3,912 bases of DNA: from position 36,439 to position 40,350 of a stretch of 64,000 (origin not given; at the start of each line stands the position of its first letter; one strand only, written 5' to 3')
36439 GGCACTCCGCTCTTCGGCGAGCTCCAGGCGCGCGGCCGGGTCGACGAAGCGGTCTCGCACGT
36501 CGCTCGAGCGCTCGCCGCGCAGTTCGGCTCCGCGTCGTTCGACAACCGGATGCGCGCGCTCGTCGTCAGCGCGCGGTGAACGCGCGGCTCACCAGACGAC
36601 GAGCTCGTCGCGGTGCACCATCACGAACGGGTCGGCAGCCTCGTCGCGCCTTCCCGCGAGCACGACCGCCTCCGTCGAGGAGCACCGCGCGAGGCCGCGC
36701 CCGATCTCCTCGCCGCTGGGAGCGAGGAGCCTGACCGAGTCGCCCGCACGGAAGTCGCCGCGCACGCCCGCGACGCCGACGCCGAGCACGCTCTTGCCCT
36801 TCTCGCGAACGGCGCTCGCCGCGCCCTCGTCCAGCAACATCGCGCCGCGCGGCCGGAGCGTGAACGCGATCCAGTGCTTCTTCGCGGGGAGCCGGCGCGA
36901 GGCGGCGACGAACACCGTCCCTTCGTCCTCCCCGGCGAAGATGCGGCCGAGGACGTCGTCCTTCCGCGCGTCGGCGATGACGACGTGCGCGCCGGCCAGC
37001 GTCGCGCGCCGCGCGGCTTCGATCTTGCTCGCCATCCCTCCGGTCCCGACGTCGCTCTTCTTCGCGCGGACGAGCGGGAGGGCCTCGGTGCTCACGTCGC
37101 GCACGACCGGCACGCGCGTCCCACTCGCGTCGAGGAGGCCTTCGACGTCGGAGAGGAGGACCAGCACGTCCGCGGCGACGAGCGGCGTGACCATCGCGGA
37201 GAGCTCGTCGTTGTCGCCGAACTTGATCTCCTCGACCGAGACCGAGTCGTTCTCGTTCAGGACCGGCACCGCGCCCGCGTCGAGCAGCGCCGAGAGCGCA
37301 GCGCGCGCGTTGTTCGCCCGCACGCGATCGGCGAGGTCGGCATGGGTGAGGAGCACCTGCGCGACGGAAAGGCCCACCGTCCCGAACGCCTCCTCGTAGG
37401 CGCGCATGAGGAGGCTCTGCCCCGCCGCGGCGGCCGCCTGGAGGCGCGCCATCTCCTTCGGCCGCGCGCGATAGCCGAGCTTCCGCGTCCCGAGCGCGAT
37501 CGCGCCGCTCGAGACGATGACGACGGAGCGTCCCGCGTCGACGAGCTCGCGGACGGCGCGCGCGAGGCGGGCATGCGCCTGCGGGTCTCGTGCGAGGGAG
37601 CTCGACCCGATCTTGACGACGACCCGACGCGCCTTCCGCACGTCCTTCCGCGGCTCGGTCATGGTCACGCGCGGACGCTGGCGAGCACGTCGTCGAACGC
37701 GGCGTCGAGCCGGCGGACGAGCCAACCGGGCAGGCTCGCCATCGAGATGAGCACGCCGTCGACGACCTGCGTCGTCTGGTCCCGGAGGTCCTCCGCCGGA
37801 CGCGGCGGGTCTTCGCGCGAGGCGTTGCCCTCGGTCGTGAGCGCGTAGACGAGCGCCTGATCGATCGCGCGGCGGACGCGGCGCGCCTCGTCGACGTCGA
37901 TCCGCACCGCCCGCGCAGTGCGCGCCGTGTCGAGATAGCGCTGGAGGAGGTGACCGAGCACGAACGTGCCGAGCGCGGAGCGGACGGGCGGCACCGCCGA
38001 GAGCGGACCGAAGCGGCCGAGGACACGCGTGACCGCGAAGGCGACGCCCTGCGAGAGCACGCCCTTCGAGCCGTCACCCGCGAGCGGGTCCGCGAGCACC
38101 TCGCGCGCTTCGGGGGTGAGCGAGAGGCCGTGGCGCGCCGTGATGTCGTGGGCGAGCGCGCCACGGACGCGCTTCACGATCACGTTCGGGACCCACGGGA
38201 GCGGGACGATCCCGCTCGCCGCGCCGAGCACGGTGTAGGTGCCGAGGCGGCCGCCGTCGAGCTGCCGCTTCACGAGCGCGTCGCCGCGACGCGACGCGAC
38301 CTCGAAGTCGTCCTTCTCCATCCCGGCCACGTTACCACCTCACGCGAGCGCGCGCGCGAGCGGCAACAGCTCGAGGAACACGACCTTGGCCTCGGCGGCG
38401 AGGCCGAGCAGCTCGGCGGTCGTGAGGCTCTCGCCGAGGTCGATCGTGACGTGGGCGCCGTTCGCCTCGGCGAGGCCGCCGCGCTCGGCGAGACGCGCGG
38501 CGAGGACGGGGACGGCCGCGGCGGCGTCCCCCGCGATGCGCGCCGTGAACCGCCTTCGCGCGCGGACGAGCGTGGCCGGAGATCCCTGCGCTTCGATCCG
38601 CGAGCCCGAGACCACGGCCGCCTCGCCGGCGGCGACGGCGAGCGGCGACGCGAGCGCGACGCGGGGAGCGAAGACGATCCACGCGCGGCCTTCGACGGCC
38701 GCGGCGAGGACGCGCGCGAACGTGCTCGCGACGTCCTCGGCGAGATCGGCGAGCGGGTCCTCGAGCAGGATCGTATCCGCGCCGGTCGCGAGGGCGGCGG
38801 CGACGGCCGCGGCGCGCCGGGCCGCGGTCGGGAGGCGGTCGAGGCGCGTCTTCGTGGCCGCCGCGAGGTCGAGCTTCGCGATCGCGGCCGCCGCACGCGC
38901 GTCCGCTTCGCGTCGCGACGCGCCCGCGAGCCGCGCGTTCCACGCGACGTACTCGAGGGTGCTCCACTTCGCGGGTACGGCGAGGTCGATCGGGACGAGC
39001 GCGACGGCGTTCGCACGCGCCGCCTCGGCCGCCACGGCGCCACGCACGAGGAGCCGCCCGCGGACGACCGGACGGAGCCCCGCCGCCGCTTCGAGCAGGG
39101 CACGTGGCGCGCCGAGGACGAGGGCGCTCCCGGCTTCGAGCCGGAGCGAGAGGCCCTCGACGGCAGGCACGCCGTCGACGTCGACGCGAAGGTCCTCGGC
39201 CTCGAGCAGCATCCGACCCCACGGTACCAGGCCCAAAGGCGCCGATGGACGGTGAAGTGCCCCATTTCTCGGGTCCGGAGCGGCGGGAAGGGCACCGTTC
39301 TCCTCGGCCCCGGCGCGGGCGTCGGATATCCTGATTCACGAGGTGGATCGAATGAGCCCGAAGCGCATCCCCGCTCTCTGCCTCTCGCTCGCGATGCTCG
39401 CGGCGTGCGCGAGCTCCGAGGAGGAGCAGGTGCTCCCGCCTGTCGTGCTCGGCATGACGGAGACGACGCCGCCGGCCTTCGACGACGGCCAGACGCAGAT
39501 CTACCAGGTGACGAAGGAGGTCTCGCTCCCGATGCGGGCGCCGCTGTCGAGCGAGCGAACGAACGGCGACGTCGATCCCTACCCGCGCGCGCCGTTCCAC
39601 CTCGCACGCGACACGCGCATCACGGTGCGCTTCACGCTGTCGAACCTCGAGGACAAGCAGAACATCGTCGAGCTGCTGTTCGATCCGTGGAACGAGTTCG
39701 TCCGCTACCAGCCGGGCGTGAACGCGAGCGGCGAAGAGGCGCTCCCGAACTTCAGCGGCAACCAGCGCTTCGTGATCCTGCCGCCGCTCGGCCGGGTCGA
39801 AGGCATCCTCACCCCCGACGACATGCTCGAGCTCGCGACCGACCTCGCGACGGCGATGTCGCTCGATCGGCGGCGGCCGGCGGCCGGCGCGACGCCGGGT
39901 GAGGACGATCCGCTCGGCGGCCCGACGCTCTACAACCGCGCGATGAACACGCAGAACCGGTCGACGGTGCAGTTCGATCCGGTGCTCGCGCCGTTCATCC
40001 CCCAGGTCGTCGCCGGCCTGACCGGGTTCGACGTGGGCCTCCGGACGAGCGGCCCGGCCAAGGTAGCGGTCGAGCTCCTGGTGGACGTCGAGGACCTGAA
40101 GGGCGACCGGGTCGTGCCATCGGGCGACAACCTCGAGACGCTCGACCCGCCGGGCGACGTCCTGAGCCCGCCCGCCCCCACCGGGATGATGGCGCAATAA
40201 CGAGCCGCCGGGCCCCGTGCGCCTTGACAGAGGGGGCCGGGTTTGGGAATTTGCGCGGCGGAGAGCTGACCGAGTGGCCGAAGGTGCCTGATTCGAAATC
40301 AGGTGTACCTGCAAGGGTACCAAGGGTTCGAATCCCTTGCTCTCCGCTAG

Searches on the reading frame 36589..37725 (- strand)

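Call 14: search_protein_families(library=pfam, proteins=[window:36589-37725:-], max_evalue=0.01)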
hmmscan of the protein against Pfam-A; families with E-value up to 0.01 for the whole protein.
window:36589-37725:- (378 aa): 2 families
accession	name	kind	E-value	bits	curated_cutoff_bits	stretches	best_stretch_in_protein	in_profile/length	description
PF00696.33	AA_kinase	-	2.6e-40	139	24.9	1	34-251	2-233/234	Amino acid kinase family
PF01472.26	PUA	-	3.4e-15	56.2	24.8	1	295-358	2-64/74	PUA domain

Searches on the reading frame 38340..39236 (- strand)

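Call 14: search_protein_families(library=pfam, proteins=[window:38340-39236:-], max_evalue=0.01)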
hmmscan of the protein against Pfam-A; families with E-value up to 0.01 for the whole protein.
window:38340-39236:- (298 aa): 0 families

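Call 73: search_protein_families(library=ncbifam, proteins=[window:38340-39236:-], max_evalue=0.1)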
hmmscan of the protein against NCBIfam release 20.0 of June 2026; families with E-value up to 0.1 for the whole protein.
window:38340-39236:- (298 aa): 38 families (the best 25 are shown)
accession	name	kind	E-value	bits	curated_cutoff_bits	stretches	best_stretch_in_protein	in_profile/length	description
NF008421.0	PRK11248.1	equivalog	2.8e-10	40.2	357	1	10-165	1-159/255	taurine ABC transporter ATP-binding subunit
TIGR01189.1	ccmA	equivalog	1.1e-08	35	131.6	1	11-194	1-187/198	heme ABC exporter ATP-binding protein CcmA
TIGR03864.1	PQQ_ABC_ATP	hypoth_equivalog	2.7e-06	27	302.25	1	15-176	6-174/236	ABC transporter, ATP-binding subunit, PQQ-dependent alcohol dehydrogenase system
TIGR01187.1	potA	subfamily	3e-06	26.5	355.6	1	46-178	11-144/325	polyamine ABC transporter ATP-binding protein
TIGR01166.1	cbiO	subfamily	3.1e-06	26.8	211.8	1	95-190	88-183/190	cobalt ABC transporter, ATP-binding protein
NF040873.1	AztA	equivalog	4e-06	26.5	220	1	21-189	3-174/191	zinc ABC transporter ATP-binding protein AztA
NF008653.0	PRK11650.1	subfamily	7.8e-06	25.2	432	1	22-166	16-166/357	sn-glycerol-3-phosphate ABC transporter ATP-binding protein UgpC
NF007027.0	PRK09493.1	equivalog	8.6e-06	25.3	379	1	80-226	81-226/240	glutamine ABC transporter ATP-binding protein GlnQ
TIGR03415.1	ABC_choXWV_ATP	equivalog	1e-05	24.7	483.75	1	24-165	38-195/382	choline ABC transporter ATP-binding protein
NF040840.2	tungstate_WtpC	equivalog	1.7e-05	24.3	440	1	46-176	41-172/347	tungstate ABC transporter ATP-binding protein WtpC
NF010061.0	PRK13538.1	equivalog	2.4e-05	23.9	195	1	9-190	4-189/211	cytochrome c biogenesis heme-transporting ATPase CcmA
TIGR02211.1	LolD_lipo_ex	equivalog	2.6e-05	23.8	307.75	1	90-177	97-184/221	lipoprotein-releasing ABC transporter ATP-binding protein LolD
NF006987.0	PRK09452.1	equivalog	3.6e-05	22.6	482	1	10-260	17-273/378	spermidine/putrescine ABC transporter ATP-binding protein PotA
NF008513.0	PRK11432.1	equivalog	0.00011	21.3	496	1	46-169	47-171/351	ferric ABC transporter ATP-binding protein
NF008233.0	PRK11000.1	equivalog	0.00014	20.8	568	1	46-166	44-165/369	maltose/maltodextrin ABC transporter ATP-binding protein MalK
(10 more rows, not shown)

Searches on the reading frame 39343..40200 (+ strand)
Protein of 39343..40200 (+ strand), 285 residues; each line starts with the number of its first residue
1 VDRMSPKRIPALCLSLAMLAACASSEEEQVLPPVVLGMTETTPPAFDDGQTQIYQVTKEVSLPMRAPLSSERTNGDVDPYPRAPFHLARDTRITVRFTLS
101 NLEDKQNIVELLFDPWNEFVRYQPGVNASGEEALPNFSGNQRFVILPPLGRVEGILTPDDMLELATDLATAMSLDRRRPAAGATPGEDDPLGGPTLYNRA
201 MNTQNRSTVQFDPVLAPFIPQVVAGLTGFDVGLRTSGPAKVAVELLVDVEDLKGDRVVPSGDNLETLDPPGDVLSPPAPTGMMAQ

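Call 14: search_protein_families(library=pfam, proteins=[window:39343-40200:+], max_evalue=0.01)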
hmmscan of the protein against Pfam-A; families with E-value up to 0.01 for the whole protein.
window:39343-40200:+ (285 aa): 1 family
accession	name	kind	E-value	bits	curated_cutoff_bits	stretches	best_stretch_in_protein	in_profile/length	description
PF03918.19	CcmH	-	0.0018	18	25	1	86-128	52-94/143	Cytochrome C biogenesis protein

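Call 73: search_protein_families(library=ncbifam, proteins=[window:39343-40200:+], max_evalue=0.1)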
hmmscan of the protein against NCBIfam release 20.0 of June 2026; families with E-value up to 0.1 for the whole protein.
window:39343-40200:+ (285 aa): 1 family
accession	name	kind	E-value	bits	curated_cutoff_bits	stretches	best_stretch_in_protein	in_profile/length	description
TIGR03147.1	cyt_nit_nrfF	exception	0.046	13.4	159.2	1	87-128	58-99/126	heme lyase NrfEFG subunit NrfF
